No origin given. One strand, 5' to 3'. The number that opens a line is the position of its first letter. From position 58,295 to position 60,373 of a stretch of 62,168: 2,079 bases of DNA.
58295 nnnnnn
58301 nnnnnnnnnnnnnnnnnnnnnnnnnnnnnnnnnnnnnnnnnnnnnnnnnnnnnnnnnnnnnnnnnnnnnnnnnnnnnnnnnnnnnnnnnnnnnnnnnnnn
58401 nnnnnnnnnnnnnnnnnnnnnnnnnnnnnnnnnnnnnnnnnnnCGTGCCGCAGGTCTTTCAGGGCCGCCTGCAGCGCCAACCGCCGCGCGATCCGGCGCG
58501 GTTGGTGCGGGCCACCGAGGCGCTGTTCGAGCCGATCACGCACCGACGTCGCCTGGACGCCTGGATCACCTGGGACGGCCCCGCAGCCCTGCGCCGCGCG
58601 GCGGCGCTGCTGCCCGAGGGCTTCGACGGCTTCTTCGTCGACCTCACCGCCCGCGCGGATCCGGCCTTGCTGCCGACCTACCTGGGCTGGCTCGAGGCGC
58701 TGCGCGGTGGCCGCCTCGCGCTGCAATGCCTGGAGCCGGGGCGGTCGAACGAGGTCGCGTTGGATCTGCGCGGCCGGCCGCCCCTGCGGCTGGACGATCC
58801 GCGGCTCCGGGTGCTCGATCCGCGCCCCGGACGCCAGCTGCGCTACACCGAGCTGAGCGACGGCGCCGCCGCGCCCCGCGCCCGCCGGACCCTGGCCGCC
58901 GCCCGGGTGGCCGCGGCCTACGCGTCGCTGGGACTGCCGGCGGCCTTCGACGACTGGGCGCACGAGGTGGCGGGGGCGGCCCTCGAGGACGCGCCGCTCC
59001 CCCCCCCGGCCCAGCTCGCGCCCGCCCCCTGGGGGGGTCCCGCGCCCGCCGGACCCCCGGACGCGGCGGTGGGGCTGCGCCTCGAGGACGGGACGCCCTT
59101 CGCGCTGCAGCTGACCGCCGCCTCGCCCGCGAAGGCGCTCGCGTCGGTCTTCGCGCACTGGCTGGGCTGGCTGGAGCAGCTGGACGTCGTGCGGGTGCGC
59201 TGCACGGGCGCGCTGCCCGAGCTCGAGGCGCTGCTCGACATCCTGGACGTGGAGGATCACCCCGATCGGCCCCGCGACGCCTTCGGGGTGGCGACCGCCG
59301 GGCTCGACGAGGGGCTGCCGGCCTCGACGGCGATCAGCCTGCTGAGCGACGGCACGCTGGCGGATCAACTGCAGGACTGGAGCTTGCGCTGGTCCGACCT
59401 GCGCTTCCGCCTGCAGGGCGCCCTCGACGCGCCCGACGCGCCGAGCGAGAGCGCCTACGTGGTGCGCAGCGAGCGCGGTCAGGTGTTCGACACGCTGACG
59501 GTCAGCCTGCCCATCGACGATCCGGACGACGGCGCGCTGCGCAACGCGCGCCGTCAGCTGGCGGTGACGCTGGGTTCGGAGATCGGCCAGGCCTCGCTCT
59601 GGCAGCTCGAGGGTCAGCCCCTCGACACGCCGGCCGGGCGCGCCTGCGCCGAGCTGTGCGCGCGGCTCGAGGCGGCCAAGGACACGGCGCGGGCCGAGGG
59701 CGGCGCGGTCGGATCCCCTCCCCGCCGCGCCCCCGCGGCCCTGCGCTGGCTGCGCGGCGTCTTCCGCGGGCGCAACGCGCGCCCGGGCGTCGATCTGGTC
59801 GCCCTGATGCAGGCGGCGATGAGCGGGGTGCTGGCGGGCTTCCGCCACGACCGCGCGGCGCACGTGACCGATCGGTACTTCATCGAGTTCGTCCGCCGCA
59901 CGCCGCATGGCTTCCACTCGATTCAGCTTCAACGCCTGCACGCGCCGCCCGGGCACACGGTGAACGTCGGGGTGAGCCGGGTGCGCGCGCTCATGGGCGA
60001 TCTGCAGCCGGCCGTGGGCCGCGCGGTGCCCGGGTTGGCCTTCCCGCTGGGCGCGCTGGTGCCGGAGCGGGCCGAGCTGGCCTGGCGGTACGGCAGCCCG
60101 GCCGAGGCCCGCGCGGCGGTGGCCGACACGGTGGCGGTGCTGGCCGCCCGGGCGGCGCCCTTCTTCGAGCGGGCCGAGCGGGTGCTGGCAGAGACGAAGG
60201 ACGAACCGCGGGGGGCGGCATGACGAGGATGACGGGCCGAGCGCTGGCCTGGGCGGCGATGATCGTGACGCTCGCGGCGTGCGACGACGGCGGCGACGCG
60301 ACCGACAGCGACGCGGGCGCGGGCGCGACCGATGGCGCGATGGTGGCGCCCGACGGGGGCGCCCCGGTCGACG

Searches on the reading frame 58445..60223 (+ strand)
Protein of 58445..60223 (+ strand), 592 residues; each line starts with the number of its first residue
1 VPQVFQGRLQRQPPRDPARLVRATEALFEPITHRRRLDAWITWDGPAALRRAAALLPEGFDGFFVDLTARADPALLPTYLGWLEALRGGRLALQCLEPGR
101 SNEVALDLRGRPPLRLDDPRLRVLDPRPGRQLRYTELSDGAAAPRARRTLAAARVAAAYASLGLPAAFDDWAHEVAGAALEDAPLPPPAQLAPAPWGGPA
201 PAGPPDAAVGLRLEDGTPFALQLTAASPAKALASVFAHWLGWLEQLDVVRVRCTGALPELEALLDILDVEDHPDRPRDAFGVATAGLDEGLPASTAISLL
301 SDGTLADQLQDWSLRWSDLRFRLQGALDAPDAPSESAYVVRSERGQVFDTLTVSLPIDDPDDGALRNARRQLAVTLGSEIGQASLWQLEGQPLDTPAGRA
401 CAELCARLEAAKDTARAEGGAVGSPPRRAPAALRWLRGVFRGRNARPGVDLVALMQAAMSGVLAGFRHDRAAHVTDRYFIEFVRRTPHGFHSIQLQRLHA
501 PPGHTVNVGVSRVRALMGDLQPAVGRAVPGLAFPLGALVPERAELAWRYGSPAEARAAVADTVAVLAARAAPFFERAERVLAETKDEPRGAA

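Call 10: search_protein_families(library=pfam, proteins=[window:58445-60223:+], max_evalue=0.01)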
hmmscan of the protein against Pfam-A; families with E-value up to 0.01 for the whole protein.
window:58445-60223:+ (592 aa): 0 families

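Call 11: search_protein_families(library=ncbifam, proteins=[window:58445-60223:+], max_evalue=0.01)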
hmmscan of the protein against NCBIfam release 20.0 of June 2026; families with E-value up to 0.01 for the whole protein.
window:58445-60223:+ (592 aa): 0 families

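Call 69: search_solved_structures(query=window:58445-60220:+, max_evalue=1)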
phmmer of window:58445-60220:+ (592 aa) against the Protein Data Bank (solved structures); distinct sequences matched with E-value up to 1: 0.

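Call 87: search_protein_families(library=ncbifam, proteins=[window:58445-60223:+], max_evalue=1)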
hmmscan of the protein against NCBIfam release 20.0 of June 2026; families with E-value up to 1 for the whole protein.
window:58445-60223:+ (592 aa): 0 families
